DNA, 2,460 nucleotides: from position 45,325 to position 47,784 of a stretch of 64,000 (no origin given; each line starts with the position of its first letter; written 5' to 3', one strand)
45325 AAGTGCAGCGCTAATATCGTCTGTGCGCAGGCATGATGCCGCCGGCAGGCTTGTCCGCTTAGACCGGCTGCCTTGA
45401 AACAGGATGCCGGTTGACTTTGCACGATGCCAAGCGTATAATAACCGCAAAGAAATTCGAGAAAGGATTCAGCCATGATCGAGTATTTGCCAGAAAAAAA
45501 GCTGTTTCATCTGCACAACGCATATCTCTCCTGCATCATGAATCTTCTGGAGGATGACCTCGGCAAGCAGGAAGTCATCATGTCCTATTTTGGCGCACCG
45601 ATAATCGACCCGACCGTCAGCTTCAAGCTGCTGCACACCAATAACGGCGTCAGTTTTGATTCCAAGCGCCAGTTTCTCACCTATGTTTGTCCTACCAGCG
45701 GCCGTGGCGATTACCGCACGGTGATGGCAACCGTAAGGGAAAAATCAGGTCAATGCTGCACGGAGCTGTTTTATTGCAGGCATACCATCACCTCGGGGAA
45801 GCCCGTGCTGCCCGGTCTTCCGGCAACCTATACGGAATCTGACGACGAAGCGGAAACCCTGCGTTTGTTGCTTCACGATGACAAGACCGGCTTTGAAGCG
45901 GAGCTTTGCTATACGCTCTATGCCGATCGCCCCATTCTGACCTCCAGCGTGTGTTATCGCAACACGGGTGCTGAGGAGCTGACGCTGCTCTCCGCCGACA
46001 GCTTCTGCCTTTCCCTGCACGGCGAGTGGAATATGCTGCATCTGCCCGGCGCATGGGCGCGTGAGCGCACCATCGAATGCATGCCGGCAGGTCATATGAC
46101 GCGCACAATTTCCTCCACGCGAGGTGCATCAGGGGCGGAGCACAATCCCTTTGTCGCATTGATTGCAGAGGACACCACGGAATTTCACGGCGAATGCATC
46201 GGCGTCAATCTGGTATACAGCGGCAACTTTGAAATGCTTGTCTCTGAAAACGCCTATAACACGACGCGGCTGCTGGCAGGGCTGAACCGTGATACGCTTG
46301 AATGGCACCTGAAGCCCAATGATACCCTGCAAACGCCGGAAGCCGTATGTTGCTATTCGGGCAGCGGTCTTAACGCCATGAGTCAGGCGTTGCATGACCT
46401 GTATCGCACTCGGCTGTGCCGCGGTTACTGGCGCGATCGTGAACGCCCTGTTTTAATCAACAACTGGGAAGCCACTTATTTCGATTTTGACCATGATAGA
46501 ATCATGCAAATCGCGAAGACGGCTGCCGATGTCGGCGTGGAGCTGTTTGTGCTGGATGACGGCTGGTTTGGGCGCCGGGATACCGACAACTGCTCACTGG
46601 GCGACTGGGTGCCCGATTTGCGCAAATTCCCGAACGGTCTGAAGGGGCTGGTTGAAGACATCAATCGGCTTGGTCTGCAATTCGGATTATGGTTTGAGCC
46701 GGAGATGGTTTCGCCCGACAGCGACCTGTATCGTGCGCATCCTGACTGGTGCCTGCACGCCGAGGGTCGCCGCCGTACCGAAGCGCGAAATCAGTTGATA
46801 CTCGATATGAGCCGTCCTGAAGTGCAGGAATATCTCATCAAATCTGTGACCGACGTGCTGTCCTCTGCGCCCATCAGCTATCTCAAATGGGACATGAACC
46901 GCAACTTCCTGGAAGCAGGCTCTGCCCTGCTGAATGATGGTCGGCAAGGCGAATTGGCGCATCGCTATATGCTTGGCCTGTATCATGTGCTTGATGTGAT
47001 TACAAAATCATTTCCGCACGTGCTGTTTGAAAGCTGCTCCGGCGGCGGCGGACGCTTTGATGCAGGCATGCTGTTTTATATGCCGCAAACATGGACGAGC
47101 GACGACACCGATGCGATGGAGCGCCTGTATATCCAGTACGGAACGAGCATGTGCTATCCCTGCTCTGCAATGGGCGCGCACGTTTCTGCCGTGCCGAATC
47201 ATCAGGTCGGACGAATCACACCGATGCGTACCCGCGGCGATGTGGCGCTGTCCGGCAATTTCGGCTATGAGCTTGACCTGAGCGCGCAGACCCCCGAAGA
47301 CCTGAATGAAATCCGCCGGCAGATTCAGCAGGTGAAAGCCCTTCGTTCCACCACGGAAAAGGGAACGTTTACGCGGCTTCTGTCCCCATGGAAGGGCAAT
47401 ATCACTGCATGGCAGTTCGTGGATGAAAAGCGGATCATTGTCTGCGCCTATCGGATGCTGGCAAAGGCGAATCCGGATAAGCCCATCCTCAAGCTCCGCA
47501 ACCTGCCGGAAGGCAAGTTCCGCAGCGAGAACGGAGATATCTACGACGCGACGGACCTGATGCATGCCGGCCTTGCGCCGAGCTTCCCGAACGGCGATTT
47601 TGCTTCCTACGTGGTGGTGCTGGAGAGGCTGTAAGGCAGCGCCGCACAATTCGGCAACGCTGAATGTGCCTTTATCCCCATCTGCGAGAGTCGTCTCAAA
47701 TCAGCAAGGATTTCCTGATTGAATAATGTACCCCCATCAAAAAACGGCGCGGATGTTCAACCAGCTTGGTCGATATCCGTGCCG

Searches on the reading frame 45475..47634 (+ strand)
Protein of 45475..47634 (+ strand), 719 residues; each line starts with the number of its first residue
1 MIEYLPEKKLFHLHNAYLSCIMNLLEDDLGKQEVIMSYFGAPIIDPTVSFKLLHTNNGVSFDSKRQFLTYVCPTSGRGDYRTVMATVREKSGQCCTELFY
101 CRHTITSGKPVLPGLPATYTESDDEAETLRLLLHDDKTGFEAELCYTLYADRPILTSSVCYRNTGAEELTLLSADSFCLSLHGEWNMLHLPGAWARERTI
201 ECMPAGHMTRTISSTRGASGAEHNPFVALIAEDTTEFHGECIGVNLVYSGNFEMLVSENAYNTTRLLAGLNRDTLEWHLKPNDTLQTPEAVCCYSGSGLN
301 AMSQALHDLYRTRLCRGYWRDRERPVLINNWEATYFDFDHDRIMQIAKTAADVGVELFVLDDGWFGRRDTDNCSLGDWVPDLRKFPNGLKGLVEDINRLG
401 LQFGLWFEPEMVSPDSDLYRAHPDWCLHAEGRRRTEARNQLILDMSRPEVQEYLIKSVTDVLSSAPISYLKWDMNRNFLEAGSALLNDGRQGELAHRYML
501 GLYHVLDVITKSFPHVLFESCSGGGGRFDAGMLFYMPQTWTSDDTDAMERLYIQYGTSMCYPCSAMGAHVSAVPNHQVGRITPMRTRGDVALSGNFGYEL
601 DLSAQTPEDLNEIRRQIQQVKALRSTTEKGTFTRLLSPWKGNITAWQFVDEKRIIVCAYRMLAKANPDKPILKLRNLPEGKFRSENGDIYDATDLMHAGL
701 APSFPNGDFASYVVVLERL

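Call 56: search_protein_families(library=pfam, max_evalue=0.00001, proteins=[window:45475-47634:+])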
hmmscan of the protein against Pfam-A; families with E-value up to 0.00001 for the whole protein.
window:45475-47634:+ (719 aa): 3 families
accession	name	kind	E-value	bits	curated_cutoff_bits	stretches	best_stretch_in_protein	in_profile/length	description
PF02065.24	Melibiase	-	5.9e-158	525.8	27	1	285-629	2-346/347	Melibiase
PF16875.11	Glyco_hydro_36N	-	1.1e-64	218.8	27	1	34-280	3-253/253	Glycosyl hydrolase family 36 N-terminal domain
PF16874.11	Glyco_hydro_36C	-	1.1e-10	42.3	27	1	644-716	2-77/77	Glycosyl hydrolase family 36 C-terminal domain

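Call 96: find_homologous_proteins(query=window:45475-47634:+, max_evalue=1e-100)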
Query window:45475-47634:+ (719 aa): 7996 proteins with E <= 1e-100 among 8000 candidates; the best 120 are listed.
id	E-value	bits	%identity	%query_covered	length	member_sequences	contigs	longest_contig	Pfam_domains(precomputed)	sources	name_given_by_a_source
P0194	0.0e+0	1583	92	100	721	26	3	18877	PF16875.12,PF02065.25,PF16874.12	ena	-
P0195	0.0e+0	1156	67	100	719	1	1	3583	PF16875.12,PF02065.25,PF16874.12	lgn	-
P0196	0.0e+0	1121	64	100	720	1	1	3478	PF16875.12,PF02065.25,PF16874.12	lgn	-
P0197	0.0e+0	1115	66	100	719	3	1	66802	PF16875.12,PF01055.33,PF02065.25,PF16874.12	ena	-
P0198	0.0e+0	1113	65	100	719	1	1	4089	PF16875.12,PF02065.25,PF16874.12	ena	-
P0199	0.0e+0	1107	65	100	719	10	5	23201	PF16875.12,PF02065.25,PF16874.12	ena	-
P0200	0.0e+0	1100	64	100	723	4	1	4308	PF16875.12,PF02065.25,PF16874.12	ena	-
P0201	0.0e+0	1099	65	100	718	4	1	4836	PF16875.12,PF02065.25,PF16874.12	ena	-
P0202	0.0e+0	1099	64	100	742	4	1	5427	PF16875.12,PF02065.25,PF16874.12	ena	-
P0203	0.0e+0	1098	65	100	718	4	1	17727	PF16875.12,PF02065.25,PF16874.12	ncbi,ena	-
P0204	0.0e+0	1092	64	100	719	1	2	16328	PF16875.12,PF02065.25,PF16874.12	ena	-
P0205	0.0e+0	1091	64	100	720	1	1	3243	PF16875.12,PF02065.25,PF16874.12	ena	-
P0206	0.0e+0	1085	64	100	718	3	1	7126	PF16875.12,PF02065.25,PF16874.12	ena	-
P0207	0.0e+0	1084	64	100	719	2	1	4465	PF16875.12,PF02065.25,PF16874.12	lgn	-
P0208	0.0e+0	1083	63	100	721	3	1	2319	PF16875.12,PF02065.25,PF16874.12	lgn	-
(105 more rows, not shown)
